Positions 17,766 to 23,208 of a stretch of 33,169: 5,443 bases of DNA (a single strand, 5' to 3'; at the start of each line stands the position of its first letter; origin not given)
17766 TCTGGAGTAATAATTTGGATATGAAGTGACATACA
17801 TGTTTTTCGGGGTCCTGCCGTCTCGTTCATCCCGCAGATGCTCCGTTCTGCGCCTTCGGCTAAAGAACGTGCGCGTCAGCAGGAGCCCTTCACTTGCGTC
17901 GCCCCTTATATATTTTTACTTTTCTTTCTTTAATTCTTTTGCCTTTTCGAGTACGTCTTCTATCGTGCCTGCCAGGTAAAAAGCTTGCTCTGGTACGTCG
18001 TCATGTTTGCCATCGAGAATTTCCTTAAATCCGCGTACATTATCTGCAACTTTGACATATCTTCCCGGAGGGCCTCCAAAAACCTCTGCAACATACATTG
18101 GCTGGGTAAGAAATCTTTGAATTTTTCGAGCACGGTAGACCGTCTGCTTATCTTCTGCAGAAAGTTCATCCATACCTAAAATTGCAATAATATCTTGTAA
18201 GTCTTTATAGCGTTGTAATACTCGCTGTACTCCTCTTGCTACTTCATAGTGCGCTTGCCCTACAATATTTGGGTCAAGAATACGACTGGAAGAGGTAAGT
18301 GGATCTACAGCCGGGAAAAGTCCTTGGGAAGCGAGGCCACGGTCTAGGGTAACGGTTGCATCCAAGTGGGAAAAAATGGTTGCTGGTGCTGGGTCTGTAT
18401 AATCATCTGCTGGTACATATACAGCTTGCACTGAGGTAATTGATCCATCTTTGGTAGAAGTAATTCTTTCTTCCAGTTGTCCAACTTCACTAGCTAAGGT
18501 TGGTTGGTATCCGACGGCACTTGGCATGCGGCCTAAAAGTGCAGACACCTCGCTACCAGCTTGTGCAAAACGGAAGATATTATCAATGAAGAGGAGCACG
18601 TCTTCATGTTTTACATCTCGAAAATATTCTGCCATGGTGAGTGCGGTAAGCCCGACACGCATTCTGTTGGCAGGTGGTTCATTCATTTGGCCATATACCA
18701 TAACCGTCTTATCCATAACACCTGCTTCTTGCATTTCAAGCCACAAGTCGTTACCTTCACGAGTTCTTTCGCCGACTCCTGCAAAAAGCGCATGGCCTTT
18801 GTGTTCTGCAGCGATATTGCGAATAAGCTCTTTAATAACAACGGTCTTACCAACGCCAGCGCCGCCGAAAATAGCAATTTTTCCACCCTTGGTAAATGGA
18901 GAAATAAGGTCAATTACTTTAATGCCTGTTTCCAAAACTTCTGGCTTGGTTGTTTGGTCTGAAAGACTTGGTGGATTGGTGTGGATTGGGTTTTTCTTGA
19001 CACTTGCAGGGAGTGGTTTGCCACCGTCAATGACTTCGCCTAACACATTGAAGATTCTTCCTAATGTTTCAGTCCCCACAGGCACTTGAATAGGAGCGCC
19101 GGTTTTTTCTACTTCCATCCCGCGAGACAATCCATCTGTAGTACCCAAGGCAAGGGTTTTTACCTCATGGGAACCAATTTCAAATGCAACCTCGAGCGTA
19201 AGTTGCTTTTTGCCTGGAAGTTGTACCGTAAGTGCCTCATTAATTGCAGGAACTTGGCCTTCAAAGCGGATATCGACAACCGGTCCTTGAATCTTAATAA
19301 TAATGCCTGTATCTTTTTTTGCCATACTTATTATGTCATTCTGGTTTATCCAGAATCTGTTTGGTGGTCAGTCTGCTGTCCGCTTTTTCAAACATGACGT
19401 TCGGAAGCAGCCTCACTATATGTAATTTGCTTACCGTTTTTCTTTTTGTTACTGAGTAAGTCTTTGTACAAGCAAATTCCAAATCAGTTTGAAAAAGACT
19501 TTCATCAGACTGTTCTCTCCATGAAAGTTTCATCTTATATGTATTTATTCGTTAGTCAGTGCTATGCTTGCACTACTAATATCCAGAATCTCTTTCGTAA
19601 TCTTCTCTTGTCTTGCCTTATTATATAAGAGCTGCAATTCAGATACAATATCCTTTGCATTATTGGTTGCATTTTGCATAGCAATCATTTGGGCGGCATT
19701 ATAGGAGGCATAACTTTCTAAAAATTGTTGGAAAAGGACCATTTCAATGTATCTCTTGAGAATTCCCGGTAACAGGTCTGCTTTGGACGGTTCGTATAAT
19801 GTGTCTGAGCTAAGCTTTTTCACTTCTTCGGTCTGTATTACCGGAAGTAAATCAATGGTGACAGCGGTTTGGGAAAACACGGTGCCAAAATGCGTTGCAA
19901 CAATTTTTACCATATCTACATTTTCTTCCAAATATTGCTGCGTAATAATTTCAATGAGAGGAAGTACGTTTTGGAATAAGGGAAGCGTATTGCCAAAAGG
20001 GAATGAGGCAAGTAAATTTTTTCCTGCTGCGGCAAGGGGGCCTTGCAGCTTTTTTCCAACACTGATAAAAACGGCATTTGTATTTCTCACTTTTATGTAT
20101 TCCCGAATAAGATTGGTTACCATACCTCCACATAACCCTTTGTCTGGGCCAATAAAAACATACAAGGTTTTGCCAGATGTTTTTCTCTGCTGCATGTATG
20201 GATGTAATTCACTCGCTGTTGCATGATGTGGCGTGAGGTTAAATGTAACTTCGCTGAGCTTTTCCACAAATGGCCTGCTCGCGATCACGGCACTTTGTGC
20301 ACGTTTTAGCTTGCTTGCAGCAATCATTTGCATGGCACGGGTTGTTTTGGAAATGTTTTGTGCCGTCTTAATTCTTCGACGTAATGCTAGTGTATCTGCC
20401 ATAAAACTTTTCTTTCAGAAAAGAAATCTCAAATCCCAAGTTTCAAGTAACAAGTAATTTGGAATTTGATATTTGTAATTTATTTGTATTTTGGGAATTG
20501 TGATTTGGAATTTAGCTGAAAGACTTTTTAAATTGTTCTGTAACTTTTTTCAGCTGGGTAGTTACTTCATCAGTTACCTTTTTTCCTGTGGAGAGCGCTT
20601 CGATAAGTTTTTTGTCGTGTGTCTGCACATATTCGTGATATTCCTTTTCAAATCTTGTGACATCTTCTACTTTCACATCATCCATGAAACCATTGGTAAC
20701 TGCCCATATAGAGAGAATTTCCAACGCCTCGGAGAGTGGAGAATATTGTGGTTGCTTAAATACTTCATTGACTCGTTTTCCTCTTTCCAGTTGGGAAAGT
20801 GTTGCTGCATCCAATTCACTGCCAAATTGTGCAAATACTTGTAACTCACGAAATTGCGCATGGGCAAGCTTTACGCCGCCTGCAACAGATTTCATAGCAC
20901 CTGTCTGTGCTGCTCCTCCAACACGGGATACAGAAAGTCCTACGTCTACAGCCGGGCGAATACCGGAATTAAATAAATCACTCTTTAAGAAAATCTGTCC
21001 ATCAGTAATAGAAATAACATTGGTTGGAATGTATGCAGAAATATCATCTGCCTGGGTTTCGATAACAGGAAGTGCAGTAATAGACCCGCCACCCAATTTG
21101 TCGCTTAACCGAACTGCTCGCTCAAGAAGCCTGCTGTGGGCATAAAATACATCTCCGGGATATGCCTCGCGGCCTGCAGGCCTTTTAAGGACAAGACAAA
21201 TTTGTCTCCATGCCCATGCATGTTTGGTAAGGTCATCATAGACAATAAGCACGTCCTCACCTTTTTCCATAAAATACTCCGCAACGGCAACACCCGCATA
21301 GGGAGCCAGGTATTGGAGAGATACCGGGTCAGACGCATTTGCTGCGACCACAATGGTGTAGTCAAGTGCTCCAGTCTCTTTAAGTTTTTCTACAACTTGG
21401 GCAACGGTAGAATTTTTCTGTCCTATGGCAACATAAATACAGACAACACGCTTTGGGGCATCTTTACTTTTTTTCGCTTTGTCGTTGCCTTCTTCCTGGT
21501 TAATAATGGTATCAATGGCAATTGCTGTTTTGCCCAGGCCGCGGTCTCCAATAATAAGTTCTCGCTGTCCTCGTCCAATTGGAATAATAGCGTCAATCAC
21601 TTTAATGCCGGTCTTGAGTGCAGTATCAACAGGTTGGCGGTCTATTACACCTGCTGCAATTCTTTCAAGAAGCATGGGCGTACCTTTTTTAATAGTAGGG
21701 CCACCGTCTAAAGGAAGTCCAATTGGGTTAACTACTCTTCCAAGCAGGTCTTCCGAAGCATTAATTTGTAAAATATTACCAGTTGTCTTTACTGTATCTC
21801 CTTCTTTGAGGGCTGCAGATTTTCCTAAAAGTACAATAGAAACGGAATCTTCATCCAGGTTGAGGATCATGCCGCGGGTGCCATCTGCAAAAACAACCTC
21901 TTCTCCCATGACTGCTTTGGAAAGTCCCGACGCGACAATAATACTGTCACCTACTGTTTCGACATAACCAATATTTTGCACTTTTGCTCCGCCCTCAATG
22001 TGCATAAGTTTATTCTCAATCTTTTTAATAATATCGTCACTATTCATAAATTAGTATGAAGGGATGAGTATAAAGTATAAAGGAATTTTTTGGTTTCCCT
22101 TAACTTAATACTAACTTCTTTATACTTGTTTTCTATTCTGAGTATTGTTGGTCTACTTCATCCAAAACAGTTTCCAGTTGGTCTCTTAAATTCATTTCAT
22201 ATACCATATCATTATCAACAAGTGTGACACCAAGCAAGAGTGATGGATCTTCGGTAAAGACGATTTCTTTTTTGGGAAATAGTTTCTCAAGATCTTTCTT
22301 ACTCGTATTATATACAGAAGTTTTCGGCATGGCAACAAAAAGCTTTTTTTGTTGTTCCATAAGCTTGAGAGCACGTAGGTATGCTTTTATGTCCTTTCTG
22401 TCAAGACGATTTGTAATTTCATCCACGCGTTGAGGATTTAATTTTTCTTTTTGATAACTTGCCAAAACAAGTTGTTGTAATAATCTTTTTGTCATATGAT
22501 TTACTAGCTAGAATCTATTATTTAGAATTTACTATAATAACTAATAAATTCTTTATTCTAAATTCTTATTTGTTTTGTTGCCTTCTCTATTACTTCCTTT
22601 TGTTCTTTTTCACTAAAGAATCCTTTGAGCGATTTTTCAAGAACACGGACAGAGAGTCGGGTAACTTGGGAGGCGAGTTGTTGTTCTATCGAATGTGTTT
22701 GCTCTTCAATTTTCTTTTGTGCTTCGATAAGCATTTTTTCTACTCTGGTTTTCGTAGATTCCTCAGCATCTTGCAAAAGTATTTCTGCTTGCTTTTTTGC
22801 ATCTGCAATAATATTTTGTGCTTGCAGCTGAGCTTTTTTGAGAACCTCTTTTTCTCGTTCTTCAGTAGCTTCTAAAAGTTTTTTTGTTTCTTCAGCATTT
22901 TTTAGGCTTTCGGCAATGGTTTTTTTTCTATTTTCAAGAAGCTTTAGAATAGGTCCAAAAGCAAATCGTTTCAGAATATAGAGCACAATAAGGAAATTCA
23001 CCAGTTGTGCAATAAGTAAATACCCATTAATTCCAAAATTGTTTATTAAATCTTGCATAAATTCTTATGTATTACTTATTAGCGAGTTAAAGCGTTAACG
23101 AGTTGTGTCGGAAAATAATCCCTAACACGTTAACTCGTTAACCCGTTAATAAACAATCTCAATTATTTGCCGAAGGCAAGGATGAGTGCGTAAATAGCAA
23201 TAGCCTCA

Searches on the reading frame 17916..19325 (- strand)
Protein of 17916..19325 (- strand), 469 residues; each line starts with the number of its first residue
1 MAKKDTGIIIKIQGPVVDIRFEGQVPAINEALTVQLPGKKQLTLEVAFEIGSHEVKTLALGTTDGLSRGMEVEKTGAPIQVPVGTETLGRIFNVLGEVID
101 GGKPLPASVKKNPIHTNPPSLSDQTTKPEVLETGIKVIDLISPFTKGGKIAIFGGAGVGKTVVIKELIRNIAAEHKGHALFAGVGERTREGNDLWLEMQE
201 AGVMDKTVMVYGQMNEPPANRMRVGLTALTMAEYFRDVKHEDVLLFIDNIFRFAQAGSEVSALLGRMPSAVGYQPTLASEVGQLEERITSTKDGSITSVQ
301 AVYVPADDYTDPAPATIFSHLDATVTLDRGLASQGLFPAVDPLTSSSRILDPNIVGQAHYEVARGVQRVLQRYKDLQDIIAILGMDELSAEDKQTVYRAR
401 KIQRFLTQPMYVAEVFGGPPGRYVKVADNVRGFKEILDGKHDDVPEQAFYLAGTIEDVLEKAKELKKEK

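Call 81: search_protein_families(library=pfam, proteins=[window:17916-19325:-], max_evalue=0.001)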
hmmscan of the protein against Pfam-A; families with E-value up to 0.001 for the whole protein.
window:17916-19325:- (469 aa): 3 families
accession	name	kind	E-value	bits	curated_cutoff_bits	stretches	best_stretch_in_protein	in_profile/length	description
PF00006.31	ATP-synt_ab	-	6.3e-74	248.6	29.5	1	134-347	1-213/213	ATP synthase alpha/beta family, nucleotide-binding domain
PF02874.29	ATP-synt_ab_N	-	7.1e-16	58.9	20.9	1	9-76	1-69/69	ATP synthase alpha/beta family, beta-barrel domain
PF22919.1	ATP-synt_VA_C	-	1.7e-14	54.1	24.7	1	352-412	5-66/101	C-terminal domain of V and A type ATP synthase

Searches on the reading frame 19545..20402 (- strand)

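Call 81: search_protein_families(library=pfam, proteins=[window:19545-20402:-], max_evalue=0.001)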
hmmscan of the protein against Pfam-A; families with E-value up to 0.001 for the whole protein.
window:19545-20402:- (285 aa): 1 family
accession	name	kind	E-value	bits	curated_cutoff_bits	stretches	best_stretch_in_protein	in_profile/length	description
PF00231.24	ATP-synt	-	8.4e-72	242.7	39.9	1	6-282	4-285/285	ATP synthase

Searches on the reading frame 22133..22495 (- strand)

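Call 81: search_protein_families(library=pfam, proteins=[window:22133-22495:-], max_evalue=0.001)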
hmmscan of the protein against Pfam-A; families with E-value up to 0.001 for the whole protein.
window:22133-22495:- (120 aa): 1 family
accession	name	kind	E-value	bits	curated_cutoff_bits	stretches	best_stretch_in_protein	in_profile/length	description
PF04026.17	SpoVG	-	0.00051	20.6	29.6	0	40-68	31-59/82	SpoVG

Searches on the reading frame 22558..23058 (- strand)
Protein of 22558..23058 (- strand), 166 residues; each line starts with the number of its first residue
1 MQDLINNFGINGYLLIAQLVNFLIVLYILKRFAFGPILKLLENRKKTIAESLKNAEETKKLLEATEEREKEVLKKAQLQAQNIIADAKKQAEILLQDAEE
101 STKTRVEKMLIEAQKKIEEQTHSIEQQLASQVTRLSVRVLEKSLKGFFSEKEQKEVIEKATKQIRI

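Call 81: search_protein_families(library=pfam, proteins=[window:22558-23058:-], max_evalue=0.001)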
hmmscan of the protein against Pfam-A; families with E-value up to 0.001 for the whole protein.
window:22558-23058:- (166 aa): 1 family
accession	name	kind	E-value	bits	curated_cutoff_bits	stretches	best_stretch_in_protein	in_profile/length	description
PF00430.23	ATP-synt_B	-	2.8e-25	89.4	28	1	15-144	2-131/132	ATP synthase B/B' CF(0)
